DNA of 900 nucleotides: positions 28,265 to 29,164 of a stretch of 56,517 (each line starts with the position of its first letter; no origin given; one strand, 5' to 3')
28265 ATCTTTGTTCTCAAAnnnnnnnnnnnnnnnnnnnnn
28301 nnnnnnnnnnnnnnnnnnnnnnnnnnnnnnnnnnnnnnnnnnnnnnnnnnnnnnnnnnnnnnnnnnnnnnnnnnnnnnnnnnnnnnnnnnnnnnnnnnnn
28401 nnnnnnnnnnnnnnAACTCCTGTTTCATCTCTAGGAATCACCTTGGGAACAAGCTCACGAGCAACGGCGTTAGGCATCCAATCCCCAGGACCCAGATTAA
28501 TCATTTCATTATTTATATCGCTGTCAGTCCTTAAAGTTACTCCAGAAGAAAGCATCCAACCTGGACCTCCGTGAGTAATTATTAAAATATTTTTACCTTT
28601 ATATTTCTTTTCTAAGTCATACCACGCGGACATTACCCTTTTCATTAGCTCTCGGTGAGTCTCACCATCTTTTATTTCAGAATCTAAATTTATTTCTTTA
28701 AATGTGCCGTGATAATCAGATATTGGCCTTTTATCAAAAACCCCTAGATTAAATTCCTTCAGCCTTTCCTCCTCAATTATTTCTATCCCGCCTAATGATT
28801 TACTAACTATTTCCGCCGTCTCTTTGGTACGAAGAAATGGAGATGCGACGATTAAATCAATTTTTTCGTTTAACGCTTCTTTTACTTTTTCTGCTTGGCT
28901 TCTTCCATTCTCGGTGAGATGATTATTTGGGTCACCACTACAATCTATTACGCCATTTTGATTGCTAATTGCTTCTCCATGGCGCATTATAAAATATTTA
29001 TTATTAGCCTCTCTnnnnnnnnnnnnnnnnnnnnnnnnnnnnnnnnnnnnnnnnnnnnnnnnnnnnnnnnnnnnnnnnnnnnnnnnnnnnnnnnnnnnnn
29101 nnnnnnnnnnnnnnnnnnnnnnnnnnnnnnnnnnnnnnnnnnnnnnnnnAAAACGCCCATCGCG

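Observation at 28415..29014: Complete histidine-phosphatase (PGAM-like) domain inserted in frame inside the catalytic core of isoleucyl-tRNA synthetase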

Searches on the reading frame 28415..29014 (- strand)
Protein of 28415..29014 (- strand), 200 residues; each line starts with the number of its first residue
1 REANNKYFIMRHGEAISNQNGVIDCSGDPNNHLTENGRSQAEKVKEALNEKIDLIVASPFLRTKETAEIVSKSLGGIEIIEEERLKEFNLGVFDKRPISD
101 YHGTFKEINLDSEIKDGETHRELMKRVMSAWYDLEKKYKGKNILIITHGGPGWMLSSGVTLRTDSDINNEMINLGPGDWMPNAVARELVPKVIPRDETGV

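Call 4: search_protein_families(library=ncbifam, proteins=[window:28415-29014:-], max_evalue=0.01)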
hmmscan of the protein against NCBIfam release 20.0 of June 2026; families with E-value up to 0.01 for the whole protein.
window:28415-29014:- (200 aa): 13 families
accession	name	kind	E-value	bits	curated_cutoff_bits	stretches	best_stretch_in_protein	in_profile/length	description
TIGR03162.1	ribazole_cobC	equivalog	2.4e-22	79.2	162.9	1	9-151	3-147/176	alpha-ribazole phosphatase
NF038349.1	dPGM_arch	equivalog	1.1e-21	77.6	225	1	9-151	3-140/194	2,3-diphosphoglycerate-dependent phosphoglycerate mutase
NF005567.0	PRK07238.1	equivalog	1.3e-19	70.8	326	1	5-151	178-329/378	bifunctional RNase H/acid phosphatase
NF002901.0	PRK03482.1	equivalog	1.1e-17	64.4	261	1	7-150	4-152/215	2,3-diphosphoglycerate-dependent phosphoglycerate mutase GpmB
NF045917.1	PhserinePhPspA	equivalog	2.4e-14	53.5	350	1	6-151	3-153/211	phosphoserine phosphatase PspA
NF009994.0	PRK13463.1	equivalog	9.3e-14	51.7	277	1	8-150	6-153/203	phosphoserine phosphatase 1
NF011580.0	PRK15004.1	equivalog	7.5e-12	45.7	250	1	6-150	2-151/203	adenosylcobalamin/alpha-ribazole phosphatase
TIGR00249.1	sixA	equivalog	1.9e-11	44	74.5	1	7-79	3-74/154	phosphohistidine phosphatase SixA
TIGR03848.1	MSMEG_4193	subfamily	1.7e-10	40.7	203.85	1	9-137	4-136/204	MSMEG_4193 family putative phosphomutase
NF009993.0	PRK13462.1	equivalog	4.1e-08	33.1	226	1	4-148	5-147/203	acid phosphatase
NF052369.1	PmrG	equivalog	5.6e-05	22.7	170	1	10-72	26-88/168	lipopolysaccharide core heptose(II)-phosphate phosphatase PmrG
NF011945.0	PRK15416.1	subfamily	0.0041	16.7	142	0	125-148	136-159/201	lipopolysaccharide core heptose(II)-phosphate phosphatase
NF010713.0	PRK14115.1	equivalog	0.0044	16.3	305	0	6-75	3-73/248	2,3-diphosphoglycerate-dependent phosphoglycerate mutase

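Call 12: search_solved_structures(query=window:28415-29014:-, max_evalue=0.001, show_alignments=2)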
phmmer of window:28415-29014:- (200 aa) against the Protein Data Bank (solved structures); distinct sequences matched with E-value up to 0.001: 13.
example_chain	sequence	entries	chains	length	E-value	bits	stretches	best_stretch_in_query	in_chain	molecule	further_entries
9mmh_A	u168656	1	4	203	3.6e-08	36.6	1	6-151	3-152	Phosphoglycerate mutase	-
4ij5_A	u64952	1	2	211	6.8e-07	32.4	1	6-151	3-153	Phosphoserine phosphatase 1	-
1ebb_A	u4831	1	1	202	2e-06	30.9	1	8-149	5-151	PHOSPHATASE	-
1h2e_A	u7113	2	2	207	2.1e-06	30.8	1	8-149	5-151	PHOSPHATASE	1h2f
4ij6_A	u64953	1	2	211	8.1e-06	28.9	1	17-151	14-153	Phosphoserine phosphatase 1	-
5zkk_A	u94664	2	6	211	1.1e-05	28.4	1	6-156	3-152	Phosphoglycerate mutase family protein, putative | Phosphoglycerate mutase family protein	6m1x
3f2i_A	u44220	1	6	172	1.6e-05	27.9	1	7-79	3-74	Alr0221 protein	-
5zr2_A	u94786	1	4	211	0.00025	24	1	6-155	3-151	Phosphoglycerate mutase family protein, putative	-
9scy_A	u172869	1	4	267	0.00063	22.7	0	6-91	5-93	Bisphosphoglycerate mutase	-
9scx_A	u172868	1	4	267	0.00078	22.4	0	6-91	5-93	Bisphosphoglycerate mutase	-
8x2s_A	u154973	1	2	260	0.0008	22.4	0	6-89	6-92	Bisphosphoglycerate mutase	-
9sd0_A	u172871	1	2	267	0.00093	22.2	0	6-89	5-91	Bisphosphoglycerate mutase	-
1t8p_A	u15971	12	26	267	0.00093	22.2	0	6-89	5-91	Bisphosphoglycerate mutase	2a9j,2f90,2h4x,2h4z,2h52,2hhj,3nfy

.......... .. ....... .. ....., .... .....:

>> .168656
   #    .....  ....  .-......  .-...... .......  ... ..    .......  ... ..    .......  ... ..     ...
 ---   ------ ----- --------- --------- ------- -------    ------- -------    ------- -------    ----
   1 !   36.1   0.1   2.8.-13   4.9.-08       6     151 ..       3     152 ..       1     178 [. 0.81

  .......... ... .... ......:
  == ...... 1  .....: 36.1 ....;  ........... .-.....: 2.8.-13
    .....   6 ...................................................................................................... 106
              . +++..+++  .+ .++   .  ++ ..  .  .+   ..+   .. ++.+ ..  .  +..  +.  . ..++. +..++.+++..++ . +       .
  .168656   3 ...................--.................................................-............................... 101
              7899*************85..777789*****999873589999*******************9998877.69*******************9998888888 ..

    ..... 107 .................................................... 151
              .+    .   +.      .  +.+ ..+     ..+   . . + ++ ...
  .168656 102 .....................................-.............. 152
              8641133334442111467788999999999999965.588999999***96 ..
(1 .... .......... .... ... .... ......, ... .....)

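Call 36: search_protein_representatives(alignment_id=A2)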
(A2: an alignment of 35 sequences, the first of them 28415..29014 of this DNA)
Query: 35 sequences, 189 profile positions. Proteins with E-value up to 0.001 (for the whole library): 57039; up to 1e-10: 20625; up to 1e-30: 343. The best 150 are listed.
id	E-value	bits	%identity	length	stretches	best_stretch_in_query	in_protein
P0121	3.1e-81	287.8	-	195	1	1-189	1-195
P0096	2.2e-79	281.8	-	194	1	1-189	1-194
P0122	6.5e-79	280.2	-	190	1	1-188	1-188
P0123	1.9e-76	272.2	-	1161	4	5-172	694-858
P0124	7.4e-74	263.7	-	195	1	1-189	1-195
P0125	5.7e-69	247.8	-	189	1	1-189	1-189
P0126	1.1e-67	243.5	-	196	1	1-188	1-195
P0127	2.1e-67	242.7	-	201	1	1-188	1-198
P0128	3.5e-64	232.2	-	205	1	1-188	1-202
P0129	4.4e-63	228.6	-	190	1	3-189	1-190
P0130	1.3e-62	227.1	-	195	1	2-189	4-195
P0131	1.5e-61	223.6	-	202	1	1-188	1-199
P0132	3.0e-61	222.6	-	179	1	1-144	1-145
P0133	3.7e-61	222.3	-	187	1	1-189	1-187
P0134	1.9e-60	220.0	-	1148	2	4-188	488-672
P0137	1.4e-58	213.9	-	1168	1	2-187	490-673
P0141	2.5e-57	209.8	-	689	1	3-175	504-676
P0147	4.1e-54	199.3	-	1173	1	4-172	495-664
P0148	3.8e-53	196.2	-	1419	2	4-169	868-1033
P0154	1.1e-51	191.4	-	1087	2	3-159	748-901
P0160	1.4e-50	187.8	-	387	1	4-174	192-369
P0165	5.5e-49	182.6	-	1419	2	9-155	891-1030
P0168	1.4e-48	181.3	-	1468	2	9-187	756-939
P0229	6.3e-43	162.9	-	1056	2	10-157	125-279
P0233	1.3e-42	161.9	-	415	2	5-165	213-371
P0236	2.1e-42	161.2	-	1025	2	10-157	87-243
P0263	1.3e-40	155.3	-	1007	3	10-158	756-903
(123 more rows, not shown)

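Call 37: search_protein_families(library=pfam, proteins=[P0123, P0148, P0165, P0168, P0154, P0263, P0229, P0236], max_evalue=0.00001)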
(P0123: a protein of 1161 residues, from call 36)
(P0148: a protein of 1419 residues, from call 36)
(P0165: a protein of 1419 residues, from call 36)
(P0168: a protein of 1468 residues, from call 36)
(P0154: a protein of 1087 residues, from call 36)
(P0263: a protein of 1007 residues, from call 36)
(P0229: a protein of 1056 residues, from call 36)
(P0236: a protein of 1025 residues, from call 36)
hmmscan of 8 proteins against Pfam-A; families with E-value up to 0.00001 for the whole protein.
P0123 (1161 aa): 3 families
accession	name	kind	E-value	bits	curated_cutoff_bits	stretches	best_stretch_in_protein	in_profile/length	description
PF00300.27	His_Phos_1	-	9.9e-126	417.3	21.7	4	427-595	1-167/194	Histidine phosphatase superfamily (branch 1)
PF00133.28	tRNA-synt_1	-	1.6e-74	251.6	22.7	2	14-417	2-198/414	tRNA synthetases class I (I, L, M and V)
PF09334.17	tRNA-synt_1g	-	1e-12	48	20.1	1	42-185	8-135/391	tRNA synthetases class I (M)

P0148 (1419 aa): 5 families
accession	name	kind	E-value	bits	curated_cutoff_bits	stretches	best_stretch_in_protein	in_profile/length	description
PF00133.28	tRNA-synt_1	-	4.2e-143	477.5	22.7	2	18-485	2-265/414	tRNA synthetases class I (I, L, M and V)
PF00300.27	His_Phos_1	-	2.6e-82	275.6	21.7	2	871-1061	1-189/194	Histidine phosphatase superfamily (branch 1)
PF19302.4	DUF5915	-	1.1e-34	120.2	27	1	1229-1418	2-194/195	Domain of unknown function (DUF5915)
PF08264.19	Anticodon_1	-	8.8e-33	113.7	25.1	1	1065-1210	1-146/148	Anticodon-binding domain of tRNA ligase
PF09334.17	tRNA-synt_1g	-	7.8e-17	61.5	20.1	0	775-847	310-380/391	tRNA synthetases class I (M)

P0165 (1419 aa): 5 families
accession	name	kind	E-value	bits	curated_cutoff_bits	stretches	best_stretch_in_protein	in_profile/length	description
PF00133.28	tRNA-synt_1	-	8.4e-131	437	22.7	2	22-568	2-314/414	tRNA synthetases class I (I, L, M and V)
PF00300.27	His_Phos_1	-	3.1e-58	197.1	21.7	2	889-1035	1-156/194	Histidine phosphatase superfamily (branch 1)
PF08264.19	Anticodon_1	-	1.6e-27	96.6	25.1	1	1069-1214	1-146/148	Anticodon-binding domain of tRNA ligase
PF19302.4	DUF5915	-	2.6e-22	79.8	27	1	1232-1416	3-194/195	Domain of unknown function (DUF5915)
PF09334.17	tRNA-synt_1g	-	3.9e-15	56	20.1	0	52-191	8-128/391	tRNA synthetases class I (M)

P0168 (1468 aa): 5 families
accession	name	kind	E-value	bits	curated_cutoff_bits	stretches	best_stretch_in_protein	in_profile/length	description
PF00133.28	tRNA-synt_1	-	3e-124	415.4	22.7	2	24-529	2-266/414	tRNA synthetases class I (I, L, M and V)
PF00300.27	His_Phos_1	-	8.8e-81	270.6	21.7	2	755-938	2-182/194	Histidine phosphatase superfamily (branch 1)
PF19302.4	DUF5915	-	1.1e-23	84.2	27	1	1288-1467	2-194/195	Domain of unknown function (DUF5915)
PF08264.19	Anticodon_1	-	7.3e-22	78.3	25.1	1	1118-1265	1-144/148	Anticodon-binding domain of tRNA ligase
PF09334.17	tRNA-synt_1g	-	3e-12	46.4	20.1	0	67-119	8-60/391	tRNA synthetases class I (M)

P0154 (1087 aa): 3 families
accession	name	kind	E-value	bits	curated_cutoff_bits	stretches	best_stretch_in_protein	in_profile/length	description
PF00133.28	tRNA-synt_1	-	1.5e-135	452.6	22.7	3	21-528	2-285/414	tRNA synthetases class I (I, L, M and V)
PF00300.27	His_Phos_1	-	6.9e-69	231.8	21.7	2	541-697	1-163/194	Histidine phosphatase superfamily (branch 1)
PF09334.17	tRNA-synt_1g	-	1.1e-16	61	20.1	1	51-190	8-128/391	tRNA synthetases class I (M)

P0263 (1007 aa): 3 families
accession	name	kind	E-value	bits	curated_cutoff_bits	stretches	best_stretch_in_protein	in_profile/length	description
PF00133.28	tRNA-synt_1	-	3.8e-96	322.8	22.7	2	18-499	2-265/414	tRNA synthetases class I (I, L, M and V)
PF00300.27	His_Phos_1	-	7.9e-78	261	21.7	2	754-922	2-173/194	Histidine phosphatase superfamily (branch 1)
PF09334.17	tRNA-synt_1g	-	3e-10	39.9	20.1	0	48-191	8-132/391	tRNA synthetases class I (M)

P0229 (1056 aa): 5 families
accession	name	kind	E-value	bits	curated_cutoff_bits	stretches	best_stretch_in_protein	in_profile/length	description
PF00300.27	His_Phos_1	-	2.3e-83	279.1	21.7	2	341-522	3-184/194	Histidine phosphatase superfamily (branch 1)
PF00133.28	tRNA-synt_1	-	6e-65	220.1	22.7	2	519-645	288-413/414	tRNA synthetases class I (I, L, M and V)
PF08264.19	Anticodon_1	-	1.2e-25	90.6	25.1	1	693-851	1-145/148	Anticodon-binding domain of tRNA ligase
PF19302.4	DUF5915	-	3.7e-21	76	27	1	876-1028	5-168/195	Domain of unknown function (DUF5915)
PF09334.17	tRNA-synt_1g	-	1.9e-08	33.9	20.1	0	594-659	314-378/391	tRNA synthetases class I (M)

P0236 (1025 aa): 4 families
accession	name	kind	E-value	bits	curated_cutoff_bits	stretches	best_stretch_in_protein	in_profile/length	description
PF00300.27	His_Phos_1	-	1.1e-77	260.5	21.7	2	302-486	1-183/194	Histidine phosphatase superfamily (branch 1)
PF00133.28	tRNA-synt_1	-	1.1e-53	182.9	22.7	2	483-612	287-413/414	tRNA synthetases class I (I, L, M and V)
PF08264.19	Anticodon_1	-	1.8e-32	112.7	25.1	1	681-829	1-146/148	Anticodon-binding domain of tRNA ligase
PF19302.4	DUF5915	-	1.1e-29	103.8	27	1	846-1023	2-189/195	Domain of unknown function (DUF5915)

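Call 44: predict_structure(alignment_id=A3)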
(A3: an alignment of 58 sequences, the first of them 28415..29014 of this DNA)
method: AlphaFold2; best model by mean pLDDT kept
length: 200 residues; sequences in the alignment: 58
mean_pLDDT: 93.7   pTM: 0.91
mean pLDDT of the five models: 93.7, 93.7, 93.5, 93.4, 93.2
residues with pLDDT >= 90: 170; 70-90: 24; 50-70: 6; < 50: 0
segments of 3 or more residues with pLDDT < 50: none
pLDDT, mean of each block of 10 residues (from residue 1): 93 98 97 98 94 98 99 98 98 96 88 96 96 96 98 95 92 78 95 75
secondary structure, 60 per line:
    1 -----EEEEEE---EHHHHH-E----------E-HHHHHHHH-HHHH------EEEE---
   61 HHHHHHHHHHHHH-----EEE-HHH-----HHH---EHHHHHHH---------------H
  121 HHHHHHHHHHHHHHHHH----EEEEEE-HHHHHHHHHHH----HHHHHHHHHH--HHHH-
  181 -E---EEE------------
elements in order: E6-11 H16-20 H35-42 H44-47 E54-57 H61-73 E79-81 H98-104 H120-137 E142-147 H149-159 H164-173 H176-179 E186-188

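Call 46: fold_search(model_id=the predicted structure, library=pdb)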
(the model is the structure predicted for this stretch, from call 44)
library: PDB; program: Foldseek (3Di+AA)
matches with E <= 10: 1304; with E <= 0.001: 299
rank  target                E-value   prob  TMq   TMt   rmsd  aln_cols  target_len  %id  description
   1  9mmh_A                4.9e-13  1.00  0.74  0.73   2.8       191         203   25  HFP (histidine family phosphatase) that catalyzes essential dephosphorylation for riboflavin biosynthesis (released 2025-04-09)
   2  4ij6_B                1.1e-12  1.00  0.76  0.74   4.7       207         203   20  Crystal Structure of a Novel-type Phosphoserine Phosphatase Mutant (H9A) from <i>Hydrogenobacter thermophilus</i> TK-6 (released 2013-03-20)
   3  3kkk_B                1.7e-12  1.00  0.70  0.61   5.6       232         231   18  Y92C catalytic residue mutant of Phosphoglycerate Mutase from Plasmodium falciparum (released 2009-11-17)
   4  4ij6_A                2.5e-12  1.00  0.75  0.72   3.0       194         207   20  Crystal Structure of a Novel-type Phosphoserine Phosphatase Mutant (H9A) from <i>Hydrogenobacter thermophilus</i> TK-6 (released 2013-03-20)
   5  1xq9_A                4.2e-12  1.00  0.69  0.59   5.6       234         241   18  Structure of Phosphoglycerate Mutase from Plasmodium falciparum at 2.6 Resolution (released 2004-12-21)
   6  1h2e                  4.5e-12  1.00  0.75  0.73   6.7       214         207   21  BACILLUS STEAROTHERMOPHILUS PHOE (previously known as yhfr) in complex with phosphate (released 2002-08-12)
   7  3f3k_A                4.5e-12  1.00  0.59  0.47   4.0       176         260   22  The structure of uncharacterized protein YKR043C from Saccharomyces cerevisiae. (released 2008-12-09)
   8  4ij5_A                6.2e-12  1.00  0.75  0.72   7.1       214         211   20  Crystal Structure of a Novel-type Phosphoserine Phosphatase from <i>Hydrogenobacter thermophilus</i> TK-6 (released 2013-03-20)
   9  3gp5_A                6.2e-12  1.00  0.74  0.61   4.6       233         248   20  Crystal structure of phosphoglyceromutase from Burkholderia pseudomallei with 3-phosphoglyceric acid and vanadate (released 2009-03-31)
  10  6s2q_A                6.6e-12  1.00  0.75  0.71   3.3       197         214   20  Mycobacterial hydrolase 1 (released 2020-07-22)
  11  3lnt_A                8.6e-12  1.00  0.74  0.61   3.7       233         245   21  Crystal structure of phosphoglyceromutase from Burkholderia Pseudomallei 1710B with bound malonic acid (released 2010-02-09)
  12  4eo9                  8.6e-12  1.00  0.73  0.62   5.5       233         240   18  Crystal structure of a phosphoglycerate mutase gpm1 from Mycobacterium leprae (released 2012-04-25)
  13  1fzt_MODEL_1_A        9.2e-12  1.00  0.77  0.73   3.7       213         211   20  SOLUTION STRUCTURE AND DYNAMICS OF AN OPEN B-SHEET, GLYCOLYTIC ENZYME-MONOMERIC 23.7 KDA PHOSPHOGLYCERATE MUTA (released 2001-03-14)
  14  3fdz_A                9.8e-12  1.00  0.73  0.64   5.2       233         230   20  Crystal structure of phosphoglyceromutase from burkholderia pseudomallei 1710b with bound 2,3-diphosphoglyceric acid a (released 2009-01-13)
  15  3f3k_B                1.0e-11  1.00  0.60  0.47   4.3       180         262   22  The structure of uncharacterized protein YKR043C from Saccharomyces cerevisiae. (released 2008-12-09)
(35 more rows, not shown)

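Call 51: list_cluster_members(proteins=[P0134, P0137, P0147, P0148, P0141, P0160, P0168, P0123])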
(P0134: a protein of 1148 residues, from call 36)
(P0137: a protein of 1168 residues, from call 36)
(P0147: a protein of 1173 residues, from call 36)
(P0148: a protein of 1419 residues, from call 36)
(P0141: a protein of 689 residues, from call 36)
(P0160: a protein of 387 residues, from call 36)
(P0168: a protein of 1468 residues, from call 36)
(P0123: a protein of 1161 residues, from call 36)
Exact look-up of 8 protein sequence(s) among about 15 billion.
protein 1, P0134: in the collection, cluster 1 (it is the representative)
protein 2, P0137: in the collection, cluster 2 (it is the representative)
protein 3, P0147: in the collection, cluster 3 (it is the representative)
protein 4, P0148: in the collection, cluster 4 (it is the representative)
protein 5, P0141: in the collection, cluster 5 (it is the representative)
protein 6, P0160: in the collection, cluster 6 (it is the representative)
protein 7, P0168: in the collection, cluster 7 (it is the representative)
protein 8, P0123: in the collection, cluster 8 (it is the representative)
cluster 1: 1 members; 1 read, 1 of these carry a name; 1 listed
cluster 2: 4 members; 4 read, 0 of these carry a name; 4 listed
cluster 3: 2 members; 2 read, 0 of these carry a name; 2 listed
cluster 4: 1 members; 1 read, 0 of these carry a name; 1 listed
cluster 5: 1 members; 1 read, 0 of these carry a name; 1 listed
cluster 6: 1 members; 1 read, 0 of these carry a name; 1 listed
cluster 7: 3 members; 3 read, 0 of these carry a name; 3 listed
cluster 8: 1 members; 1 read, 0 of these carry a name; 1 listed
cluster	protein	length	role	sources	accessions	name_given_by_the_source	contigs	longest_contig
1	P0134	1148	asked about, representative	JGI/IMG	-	isoleucyl-tRNA synthetase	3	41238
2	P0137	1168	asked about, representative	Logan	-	-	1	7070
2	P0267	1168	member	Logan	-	-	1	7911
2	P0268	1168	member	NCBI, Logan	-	-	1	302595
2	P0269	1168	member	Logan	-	-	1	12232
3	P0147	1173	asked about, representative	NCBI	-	-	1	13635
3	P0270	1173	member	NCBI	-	-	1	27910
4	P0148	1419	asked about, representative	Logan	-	-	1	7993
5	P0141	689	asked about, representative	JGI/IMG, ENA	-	-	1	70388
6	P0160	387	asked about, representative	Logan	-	-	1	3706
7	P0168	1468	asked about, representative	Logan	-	-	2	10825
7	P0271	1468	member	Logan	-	-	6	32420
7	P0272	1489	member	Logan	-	-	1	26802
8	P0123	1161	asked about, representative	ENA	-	-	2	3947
